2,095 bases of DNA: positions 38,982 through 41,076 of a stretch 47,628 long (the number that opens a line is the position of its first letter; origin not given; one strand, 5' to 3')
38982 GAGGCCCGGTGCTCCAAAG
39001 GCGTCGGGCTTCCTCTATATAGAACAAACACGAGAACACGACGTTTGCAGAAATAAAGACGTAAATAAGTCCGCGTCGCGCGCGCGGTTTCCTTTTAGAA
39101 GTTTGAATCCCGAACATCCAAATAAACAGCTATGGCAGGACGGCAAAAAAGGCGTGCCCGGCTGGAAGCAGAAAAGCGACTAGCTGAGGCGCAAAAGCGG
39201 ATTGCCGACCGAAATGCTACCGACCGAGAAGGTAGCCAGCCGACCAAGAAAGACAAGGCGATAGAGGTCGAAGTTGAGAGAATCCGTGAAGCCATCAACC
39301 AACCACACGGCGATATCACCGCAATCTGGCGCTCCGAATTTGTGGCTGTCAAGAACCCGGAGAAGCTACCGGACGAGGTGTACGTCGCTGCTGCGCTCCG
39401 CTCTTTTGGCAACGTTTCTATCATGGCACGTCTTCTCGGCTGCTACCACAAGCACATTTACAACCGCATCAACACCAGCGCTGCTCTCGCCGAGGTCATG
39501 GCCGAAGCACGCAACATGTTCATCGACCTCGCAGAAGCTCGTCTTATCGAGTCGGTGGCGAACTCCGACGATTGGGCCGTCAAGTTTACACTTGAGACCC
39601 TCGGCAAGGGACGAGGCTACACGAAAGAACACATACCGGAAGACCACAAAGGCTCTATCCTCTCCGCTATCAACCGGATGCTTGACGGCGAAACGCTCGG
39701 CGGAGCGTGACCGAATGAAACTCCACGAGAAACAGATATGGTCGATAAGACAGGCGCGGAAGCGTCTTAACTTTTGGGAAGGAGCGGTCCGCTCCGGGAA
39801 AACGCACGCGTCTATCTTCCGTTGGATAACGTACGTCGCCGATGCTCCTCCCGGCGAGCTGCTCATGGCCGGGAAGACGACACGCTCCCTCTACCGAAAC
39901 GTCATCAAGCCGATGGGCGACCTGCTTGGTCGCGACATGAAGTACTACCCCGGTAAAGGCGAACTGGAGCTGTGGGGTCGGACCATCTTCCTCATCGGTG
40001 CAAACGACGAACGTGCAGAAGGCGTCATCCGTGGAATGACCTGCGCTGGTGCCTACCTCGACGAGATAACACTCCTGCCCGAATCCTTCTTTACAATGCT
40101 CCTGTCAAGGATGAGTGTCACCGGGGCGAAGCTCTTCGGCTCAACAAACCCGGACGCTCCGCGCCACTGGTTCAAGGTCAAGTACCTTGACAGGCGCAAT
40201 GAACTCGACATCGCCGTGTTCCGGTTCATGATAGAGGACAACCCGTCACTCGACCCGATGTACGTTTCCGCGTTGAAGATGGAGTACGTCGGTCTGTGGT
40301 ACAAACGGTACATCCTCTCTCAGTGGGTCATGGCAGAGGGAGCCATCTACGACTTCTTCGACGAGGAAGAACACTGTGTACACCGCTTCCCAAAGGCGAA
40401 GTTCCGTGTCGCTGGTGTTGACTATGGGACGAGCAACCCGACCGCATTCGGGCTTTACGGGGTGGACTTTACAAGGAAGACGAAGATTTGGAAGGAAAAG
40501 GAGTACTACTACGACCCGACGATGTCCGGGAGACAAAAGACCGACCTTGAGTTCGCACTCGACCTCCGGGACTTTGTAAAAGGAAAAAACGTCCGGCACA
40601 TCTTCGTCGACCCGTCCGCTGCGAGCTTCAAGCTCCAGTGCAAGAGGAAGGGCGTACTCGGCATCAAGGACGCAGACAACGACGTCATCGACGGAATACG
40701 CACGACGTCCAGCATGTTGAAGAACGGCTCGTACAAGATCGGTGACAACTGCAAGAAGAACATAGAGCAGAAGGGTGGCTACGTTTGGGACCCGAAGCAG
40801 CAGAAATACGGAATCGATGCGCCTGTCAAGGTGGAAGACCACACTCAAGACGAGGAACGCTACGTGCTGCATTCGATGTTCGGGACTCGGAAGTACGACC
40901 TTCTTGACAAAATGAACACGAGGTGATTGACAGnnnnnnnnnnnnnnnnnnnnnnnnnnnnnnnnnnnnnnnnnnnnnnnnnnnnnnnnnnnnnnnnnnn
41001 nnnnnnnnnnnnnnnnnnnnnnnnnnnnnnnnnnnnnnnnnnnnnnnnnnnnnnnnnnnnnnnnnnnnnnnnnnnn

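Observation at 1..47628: Roughly ten-fold genome-wide excess of the hexamer TTGACA on both strands, selected at the nucleic-acid level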

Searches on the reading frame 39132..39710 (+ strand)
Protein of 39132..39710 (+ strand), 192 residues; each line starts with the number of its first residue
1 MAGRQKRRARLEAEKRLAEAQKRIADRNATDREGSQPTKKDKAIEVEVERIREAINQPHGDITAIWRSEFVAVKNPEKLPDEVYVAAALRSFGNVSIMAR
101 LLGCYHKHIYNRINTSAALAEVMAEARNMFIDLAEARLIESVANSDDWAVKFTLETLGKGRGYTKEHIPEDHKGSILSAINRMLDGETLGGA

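Call 27: search_protein_families(library=pfam, proteins=[window:39132-39710:+], max_evalue=0.01)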
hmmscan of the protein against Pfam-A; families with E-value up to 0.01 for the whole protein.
window:39132-39710:+ (192 aa): 1 family
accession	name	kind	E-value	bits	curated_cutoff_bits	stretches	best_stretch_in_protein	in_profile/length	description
PF02954.25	HTH_8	-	0.0095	16.1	22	0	86-103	11-29/42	Bacterial regulatory protein, Fis family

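Call 65: search_protein_families(library=phrogs, proteins=[window:39132-39710:+], max_evalue=0.01)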
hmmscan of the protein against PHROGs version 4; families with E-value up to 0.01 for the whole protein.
window:39132-39710:+ (192 aa): 0 families

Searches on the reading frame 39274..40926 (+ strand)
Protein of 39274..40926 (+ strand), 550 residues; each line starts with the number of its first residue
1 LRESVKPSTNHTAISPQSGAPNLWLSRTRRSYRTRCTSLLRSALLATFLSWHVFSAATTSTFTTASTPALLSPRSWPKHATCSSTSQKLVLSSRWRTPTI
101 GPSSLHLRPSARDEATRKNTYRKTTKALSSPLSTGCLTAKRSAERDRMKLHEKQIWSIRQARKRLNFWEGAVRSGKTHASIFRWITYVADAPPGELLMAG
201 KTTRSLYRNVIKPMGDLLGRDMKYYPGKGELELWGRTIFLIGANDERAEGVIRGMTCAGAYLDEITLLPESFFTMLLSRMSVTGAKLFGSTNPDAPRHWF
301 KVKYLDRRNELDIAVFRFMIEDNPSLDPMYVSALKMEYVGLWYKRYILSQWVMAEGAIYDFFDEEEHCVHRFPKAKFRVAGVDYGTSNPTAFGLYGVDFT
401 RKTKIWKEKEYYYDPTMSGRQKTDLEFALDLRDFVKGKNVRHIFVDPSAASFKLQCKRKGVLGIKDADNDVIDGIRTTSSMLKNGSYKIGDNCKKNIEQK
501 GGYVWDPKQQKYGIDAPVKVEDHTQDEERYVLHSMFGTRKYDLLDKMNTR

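Call 7: search_protein_families(library=pfam, proteins=[window:39274-40926:+])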
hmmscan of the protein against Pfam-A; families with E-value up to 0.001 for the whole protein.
window:39274-40926:+ (550 aa): 1 family
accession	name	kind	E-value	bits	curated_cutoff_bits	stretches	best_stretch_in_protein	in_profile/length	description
PF03237.21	Terminase_6N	-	2.5e-10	40.8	22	1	170-364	4-213/215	Terminase large subunit, T4likevirus-type, N-terminal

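Call 20: find_related_loci(query=window:39592-40926:+, collection=viral_contigs, flank=10000)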
Query window:39592-40926:+ (444 aa) in viral_contigs; peptide patterns used: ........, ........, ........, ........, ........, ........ (x = any residue, [..] = any of these).
3 stretches matched a pattern, but none encodes a relative of the query by tblastn (E <= 1e-3).
